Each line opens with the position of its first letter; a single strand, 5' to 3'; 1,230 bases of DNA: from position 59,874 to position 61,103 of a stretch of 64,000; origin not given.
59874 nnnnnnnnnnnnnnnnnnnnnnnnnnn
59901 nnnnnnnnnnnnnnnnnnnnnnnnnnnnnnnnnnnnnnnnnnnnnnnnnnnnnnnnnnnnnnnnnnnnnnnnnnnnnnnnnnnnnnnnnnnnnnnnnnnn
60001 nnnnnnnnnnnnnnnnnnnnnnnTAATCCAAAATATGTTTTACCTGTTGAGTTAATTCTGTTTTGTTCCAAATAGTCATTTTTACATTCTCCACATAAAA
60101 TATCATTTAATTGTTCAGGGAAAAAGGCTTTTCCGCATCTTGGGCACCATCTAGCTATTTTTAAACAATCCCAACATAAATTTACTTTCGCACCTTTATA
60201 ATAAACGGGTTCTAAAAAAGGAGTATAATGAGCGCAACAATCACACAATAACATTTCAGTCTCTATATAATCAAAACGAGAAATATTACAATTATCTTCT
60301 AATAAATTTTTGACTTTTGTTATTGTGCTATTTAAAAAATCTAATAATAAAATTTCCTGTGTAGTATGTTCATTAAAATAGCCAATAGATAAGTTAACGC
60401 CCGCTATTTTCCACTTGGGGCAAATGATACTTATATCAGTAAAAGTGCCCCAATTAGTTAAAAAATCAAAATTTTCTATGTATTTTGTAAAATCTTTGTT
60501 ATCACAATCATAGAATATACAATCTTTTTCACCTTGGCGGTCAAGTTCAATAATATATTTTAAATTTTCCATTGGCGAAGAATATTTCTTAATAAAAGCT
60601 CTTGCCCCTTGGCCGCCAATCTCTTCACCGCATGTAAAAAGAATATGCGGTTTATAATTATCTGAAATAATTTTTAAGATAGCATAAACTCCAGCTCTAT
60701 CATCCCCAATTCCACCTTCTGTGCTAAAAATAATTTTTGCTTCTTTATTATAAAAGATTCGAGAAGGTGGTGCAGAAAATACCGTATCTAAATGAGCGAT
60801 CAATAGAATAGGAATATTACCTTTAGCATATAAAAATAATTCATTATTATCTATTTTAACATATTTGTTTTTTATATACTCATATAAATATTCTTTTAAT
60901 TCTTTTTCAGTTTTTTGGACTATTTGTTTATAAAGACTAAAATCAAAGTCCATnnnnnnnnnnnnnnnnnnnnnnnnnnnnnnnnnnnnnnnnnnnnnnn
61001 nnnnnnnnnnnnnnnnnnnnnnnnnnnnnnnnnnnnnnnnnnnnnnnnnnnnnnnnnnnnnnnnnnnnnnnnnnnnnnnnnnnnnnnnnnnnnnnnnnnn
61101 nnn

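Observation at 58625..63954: Novel paralogous pair of about 500-aa proteins (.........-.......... domain plus multi-CxxC C-terminus) flanking an M42-like peptidase with its own Cys cluster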

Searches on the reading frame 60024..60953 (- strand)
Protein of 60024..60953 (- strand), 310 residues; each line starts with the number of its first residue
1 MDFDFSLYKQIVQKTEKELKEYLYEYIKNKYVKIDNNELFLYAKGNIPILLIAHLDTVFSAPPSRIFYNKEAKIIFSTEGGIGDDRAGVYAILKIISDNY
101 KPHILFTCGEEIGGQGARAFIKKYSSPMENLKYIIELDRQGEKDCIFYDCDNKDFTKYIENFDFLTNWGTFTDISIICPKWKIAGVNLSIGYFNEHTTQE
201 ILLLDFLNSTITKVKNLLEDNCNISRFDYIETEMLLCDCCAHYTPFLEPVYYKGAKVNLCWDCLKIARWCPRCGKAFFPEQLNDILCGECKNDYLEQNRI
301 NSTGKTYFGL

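Call 4: search_protein_families(library=pfam, proteins=[window:60024-60953:-], max_evalue=1)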
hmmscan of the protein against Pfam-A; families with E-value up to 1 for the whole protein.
window:60024-60953:- (310 aa): 3 families
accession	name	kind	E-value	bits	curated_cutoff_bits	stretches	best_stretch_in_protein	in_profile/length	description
PF04389.22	Peptidase_M28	-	3e-07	30.8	21.3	1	48-144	14-99/193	Peptidase family M28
PF01546.33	Peptidase_M20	-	0.00023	21.6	24.6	1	50-136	1-94/206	Peptidase family M20/M25/M40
PF05343.19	Peptidase_M42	-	0.0015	18.1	23.2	1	84-123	134-179/292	M42 glutamyl aminopeptidase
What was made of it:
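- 60021..60953 (-): Peptidase gene (310 aa): a minimal M28-like MH-clan di-zinc hydrolase domain (residues 1-225) plus a zinc-finger tail. It overlaps the start of A by 59 nt. Pfam M28 E 3e-7, above cut-off, call 4.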

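Call 5: search_protein_families(library=phrogs, proteins=[window:60024-60953:-], max_evalue=0.1)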
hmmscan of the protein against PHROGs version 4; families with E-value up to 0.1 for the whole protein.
window:60024-60953:- (310 aa): 3 families
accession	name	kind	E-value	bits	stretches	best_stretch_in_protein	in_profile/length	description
phrog_34186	-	unknown function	1.3e-47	163.9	1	6-229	20-257/368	-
phrog_4191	-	other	2e-31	110.3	1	15-225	20-249/342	peptidase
phrog_21791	-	other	2.4e-18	67.9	1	5-232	4-262/348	peptidase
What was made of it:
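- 60021..60953 (-): PHROG 34186, 4191 and 21791, call 5.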

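Call 23: search_protein_families(library=ncbifam, proteins=[window:60024-60953:-], max_evalue=1)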
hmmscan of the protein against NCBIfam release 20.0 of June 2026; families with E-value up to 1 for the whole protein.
window:60024-60953:- (310 aa): 5 families
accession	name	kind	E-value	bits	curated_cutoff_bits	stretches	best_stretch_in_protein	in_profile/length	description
NF006404.0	PRK08652.1-2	equivalog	1.4e-07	30.8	348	1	15-126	19-130/332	acetylornithine deacetylase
TIGR01883.1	PepT-like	hypoth_equivalog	2.1e-06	27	274.25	1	9-142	20-161/361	peptidase T-like protein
NF004788.0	PRK06133.1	subfamily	2e-05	23.7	349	1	42-125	102-192/417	glutamate carboxypeptidase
TIGR01902.1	dapE-lys-deAc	subfamily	0.008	15.5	163.1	1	13-66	13-70/340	N-acetyl-ornithine/N-acetyl-lysine deacetylase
NF001669.0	PRK00432.1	equivalog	0.011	15.7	54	1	268-290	27-49/58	30S ribosomal protein S27ae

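Call 55: search_solved_structures(query=window:60024-60953:-, max_evalue=1, show_alignments=2)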
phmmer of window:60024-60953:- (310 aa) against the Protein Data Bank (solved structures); distinct sequences matched with E-value up to 1: 9.
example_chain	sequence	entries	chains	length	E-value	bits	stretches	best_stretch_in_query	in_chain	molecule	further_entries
3rza_A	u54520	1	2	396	0.04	16.2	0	43-119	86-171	tripeptidase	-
3b3v_A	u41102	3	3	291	0.051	15.9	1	80-161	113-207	Bacterial leucyl aminopeptidase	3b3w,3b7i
1amp_A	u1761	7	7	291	0.052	15.9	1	80-161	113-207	AMINOPEPTIDASE | PROTEIN (AMINOPEPTIDASE) | BACTERIAL LEUCYL AMINOPEPTIDASE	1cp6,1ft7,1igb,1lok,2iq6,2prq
3b35_A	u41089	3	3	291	0.052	15.9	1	80-161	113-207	Bacterial leucyl aminopeptidase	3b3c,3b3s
1rtq_A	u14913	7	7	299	0.055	15.8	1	80-161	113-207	Bacterial leucyl aminopeptidase | Aminopeptidase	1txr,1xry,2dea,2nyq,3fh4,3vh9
3gb0_A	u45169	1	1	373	0.19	14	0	172-219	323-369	Peptidase T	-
2k4x_A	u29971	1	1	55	0.34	13.2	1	265-292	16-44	30S ribosomal protein S27ae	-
1ehj_A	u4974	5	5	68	0.9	11.8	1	227-275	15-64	CYTOCHROME C7 | CYTOCHROME C551.5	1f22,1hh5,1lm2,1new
1kwj_A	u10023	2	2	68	0.91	11.8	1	226-275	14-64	cytochrome c7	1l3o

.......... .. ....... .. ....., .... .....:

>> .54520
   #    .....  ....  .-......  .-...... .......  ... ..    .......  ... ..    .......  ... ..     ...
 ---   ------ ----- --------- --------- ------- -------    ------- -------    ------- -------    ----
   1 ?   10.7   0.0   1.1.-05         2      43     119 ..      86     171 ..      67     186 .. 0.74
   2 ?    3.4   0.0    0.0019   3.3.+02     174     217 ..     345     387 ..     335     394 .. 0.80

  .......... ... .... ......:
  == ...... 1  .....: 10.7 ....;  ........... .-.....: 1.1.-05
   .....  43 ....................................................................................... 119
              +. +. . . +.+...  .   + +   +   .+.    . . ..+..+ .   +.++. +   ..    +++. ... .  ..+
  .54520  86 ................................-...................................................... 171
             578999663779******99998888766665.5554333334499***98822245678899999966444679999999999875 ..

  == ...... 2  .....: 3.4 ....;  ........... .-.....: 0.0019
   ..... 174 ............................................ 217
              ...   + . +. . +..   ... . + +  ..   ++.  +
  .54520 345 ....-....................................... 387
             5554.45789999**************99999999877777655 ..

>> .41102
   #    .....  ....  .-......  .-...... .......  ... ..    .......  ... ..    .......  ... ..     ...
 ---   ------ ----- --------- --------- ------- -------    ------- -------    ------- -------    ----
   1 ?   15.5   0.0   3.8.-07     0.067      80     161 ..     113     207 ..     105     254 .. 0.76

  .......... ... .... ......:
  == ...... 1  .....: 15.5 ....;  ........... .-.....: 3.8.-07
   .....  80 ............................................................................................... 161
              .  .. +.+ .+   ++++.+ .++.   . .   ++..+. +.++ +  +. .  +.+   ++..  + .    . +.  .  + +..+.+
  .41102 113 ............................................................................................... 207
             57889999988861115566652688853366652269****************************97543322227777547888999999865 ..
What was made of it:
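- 60021..60953 (-): Metal ligands aligned to the Vibrio aminopeptidase 1amp and the tripeptidase 3rza, call 55.
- Intact active site (calls 4, 55).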

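Call 57: search_protein_families(library=padloc, proteins=[window:60024-60953:-], max_evalue=0.1)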
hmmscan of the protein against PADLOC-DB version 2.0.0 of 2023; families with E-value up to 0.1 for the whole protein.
window:60024-60953:- (310 aa): 0 families
